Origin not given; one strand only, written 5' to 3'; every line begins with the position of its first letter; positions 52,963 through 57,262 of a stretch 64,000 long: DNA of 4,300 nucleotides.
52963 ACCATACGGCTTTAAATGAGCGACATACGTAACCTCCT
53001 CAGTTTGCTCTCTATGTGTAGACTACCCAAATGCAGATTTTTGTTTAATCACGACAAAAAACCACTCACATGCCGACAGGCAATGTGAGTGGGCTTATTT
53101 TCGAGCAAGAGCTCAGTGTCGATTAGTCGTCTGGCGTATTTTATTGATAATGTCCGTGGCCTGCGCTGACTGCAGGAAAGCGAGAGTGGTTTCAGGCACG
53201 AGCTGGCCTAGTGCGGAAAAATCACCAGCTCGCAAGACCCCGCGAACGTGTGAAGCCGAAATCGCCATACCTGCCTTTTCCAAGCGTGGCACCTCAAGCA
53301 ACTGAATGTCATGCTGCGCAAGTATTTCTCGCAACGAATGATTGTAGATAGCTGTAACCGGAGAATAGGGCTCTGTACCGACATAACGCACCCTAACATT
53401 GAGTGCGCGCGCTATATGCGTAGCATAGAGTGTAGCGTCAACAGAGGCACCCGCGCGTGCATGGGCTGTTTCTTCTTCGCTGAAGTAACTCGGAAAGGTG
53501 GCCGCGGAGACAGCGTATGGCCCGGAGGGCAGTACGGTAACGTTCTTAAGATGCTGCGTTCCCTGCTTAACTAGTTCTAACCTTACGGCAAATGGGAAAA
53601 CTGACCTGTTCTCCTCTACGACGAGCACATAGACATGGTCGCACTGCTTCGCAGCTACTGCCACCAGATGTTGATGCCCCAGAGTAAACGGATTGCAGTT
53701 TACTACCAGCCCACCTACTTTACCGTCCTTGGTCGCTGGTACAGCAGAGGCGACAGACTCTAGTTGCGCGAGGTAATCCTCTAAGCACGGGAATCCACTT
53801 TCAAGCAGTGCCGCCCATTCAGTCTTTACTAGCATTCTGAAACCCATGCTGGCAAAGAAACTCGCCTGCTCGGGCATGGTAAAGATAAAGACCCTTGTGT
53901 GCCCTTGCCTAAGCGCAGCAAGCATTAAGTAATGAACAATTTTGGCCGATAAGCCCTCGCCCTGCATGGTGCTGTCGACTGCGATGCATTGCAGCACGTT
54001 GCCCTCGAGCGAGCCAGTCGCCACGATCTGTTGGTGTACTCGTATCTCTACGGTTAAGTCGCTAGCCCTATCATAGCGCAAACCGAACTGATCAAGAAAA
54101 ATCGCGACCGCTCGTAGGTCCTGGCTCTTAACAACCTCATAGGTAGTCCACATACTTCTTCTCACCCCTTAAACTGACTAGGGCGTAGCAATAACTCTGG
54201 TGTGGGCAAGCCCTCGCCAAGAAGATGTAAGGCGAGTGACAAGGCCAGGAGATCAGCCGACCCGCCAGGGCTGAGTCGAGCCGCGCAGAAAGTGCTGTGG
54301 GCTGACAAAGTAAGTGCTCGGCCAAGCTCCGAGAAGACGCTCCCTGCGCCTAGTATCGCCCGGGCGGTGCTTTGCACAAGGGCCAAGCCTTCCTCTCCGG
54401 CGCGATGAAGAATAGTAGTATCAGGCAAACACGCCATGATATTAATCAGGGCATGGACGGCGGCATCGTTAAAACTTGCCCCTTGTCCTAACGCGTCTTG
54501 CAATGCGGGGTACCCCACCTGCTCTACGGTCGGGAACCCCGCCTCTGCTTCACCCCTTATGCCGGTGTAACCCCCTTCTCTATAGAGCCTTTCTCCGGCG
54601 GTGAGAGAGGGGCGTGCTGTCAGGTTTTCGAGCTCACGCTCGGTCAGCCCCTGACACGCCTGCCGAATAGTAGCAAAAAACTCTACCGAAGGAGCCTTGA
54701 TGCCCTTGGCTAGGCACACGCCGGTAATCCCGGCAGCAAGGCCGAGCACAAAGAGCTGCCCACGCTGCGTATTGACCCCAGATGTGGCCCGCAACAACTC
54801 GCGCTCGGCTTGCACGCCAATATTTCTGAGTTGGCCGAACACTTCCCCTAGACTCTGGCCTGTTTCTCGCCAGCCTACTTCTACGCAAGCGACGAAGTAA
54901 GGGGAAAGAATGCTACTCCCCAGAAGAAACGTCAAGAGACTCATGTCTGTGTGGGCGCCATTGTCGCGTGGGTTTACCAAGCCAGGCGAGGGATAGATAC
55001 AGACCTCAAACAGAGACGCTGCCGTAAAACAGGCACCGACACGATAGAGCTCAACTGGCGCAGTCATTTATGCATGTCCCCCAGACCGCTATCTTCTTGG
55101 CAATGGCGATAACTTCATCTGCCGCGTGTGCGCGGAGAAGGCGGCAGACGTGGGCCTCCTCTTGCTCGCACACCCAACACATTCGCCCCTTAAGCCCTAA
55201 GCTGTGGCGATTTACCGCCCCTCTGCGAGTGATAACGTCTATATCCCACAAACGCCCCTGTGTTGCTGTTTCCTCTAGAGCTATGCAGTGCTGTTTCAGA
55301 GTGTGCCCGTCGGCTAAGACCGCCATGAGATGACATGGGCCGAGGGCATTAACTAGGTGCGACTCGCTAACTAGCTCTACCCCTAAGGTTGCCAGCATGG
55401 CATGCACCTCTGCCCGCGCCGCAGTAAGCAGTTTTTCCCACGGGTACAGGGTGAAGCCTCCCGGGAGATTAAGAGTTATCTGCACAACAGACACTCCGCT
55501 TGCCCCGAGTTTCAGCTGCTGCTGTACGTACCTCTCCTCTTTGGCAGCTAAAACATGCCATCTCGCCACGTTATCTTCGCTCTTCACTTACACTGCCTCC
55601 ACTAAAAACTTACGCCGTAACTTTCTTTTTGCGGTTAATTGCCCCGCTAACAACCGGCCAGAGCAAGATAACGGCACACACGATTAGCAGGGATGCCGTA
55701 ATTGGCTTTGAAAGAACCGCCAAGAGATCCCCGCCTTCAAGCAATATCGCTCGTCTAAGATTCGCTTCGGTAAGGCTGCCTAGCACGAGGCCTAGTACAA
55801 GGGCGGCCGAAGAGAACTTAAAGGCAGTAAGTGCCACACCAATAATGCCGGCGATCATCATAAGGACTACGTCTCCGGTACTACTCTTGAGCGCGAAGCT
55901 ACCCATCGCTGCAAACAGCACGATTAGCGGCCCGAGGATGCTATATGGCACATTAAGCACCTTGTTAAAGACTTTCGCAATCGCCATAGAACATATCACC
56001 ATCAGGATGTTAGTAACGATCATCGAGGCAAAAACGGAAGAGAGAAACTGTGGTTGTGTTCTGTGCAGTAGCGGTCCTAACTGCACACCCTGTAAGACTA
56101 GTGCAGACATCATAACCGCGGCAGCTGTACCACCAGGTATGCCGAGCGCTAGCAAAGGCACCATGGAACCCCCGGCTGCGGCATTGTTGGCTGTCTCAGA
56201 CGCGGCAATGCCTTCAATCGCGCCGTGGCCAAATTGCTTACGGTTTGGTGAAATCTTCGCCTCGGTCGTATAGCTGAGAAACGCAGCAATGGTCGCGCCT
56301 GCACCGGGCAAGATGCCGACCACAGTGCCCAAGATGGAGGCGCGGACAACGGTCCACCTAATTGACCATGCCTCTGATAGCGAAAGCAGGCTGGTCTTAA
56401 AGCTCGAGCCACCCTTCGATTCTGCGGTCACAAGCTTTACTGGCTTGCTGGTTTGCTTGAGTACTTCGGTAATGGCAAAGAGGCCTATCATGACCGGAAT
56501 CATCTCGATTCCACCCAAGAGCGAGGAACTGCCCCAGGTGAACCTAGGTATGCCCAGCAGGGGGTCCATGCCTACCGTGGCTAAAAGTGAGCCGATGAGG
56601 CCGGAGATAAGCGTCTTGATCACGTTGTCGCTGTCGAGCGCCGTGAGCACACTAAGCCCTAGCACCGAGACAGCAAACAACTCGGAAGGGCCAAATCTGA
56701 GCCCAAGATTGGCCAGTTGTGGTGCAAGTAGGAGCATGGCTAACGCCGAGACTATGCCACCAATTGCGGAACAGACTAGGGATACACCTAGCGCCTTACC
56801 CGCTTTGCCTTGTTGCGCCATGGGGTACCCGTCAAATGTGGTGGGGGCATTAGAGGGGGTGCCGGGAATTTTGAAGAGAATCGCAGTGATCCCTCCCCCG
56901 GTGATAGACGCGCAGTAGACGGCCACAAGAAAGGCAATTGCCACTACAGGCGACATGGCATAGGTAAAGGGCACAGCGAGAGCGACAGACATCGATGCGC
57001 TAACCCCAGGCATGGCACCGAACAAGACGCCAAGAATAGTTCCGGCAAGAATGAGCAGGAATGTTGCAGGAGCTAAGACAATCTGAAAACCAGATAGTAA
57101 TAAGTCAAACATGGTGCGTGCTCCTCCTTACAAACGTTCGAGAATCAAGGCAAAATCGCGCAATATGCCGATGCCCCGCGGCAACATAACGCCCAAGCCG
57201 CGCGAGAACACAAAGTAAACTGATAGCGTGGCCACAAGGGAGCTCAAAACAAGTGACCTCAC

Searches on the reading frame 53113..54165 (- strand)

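Call 87: search_protein_families(library=pfam, proteins=[window:53113-54165:-], max_evalue=0.00001)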
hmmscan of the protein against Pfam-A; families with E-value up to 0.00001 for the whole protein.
window:53113-54165:- (350 aa): 1 family
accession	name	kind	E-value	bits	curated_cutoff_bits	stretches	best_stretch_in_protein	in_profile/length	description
PF08218.17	Citrate_ly_lig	-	2e-66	223.6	20.9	1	151-331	2-182/182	Citrate lyase ligase C-terminal domain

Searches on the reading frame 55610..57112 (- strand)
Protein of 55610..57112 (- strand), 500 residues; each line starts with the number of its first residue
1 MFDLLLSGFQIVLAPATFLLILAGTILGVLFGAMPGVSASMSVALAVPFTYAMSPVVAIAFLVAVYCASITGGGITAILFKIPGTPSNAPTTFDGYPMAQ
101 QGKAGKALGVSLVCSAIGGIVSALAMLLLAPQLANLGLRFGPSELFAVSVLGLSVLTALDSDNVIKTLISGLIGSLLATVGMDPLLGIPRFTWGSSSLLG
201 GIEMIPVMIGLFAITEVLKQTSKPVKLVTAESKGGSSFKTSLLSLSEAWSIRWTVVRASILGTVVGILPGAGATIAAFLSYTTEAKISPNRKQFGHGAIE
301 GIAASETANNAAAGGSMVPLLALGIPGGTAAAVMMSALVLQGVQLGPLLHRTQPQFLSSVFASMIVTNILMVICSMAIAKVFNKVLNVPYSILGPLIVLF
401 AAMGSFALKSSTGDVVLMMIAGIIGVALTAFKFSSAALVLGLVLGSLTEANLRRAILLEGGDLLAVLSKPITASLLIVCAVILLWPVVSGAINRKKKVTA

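Call 87: search_protein_families(library=pfam, proteins=[window:55610-57112:-], max_evalue=0.00001)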
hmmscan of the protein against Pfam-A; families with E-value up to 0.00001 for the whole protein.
window:55610-57112:- (500 aa): 1 family
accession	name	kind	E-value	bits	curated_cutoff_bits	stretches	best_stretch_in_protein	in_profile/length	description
PF01970.21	TctA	-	2.4e-138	461.7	28.9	1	19-440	2-423/423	Tripartite tricarboxylate transporter TctA family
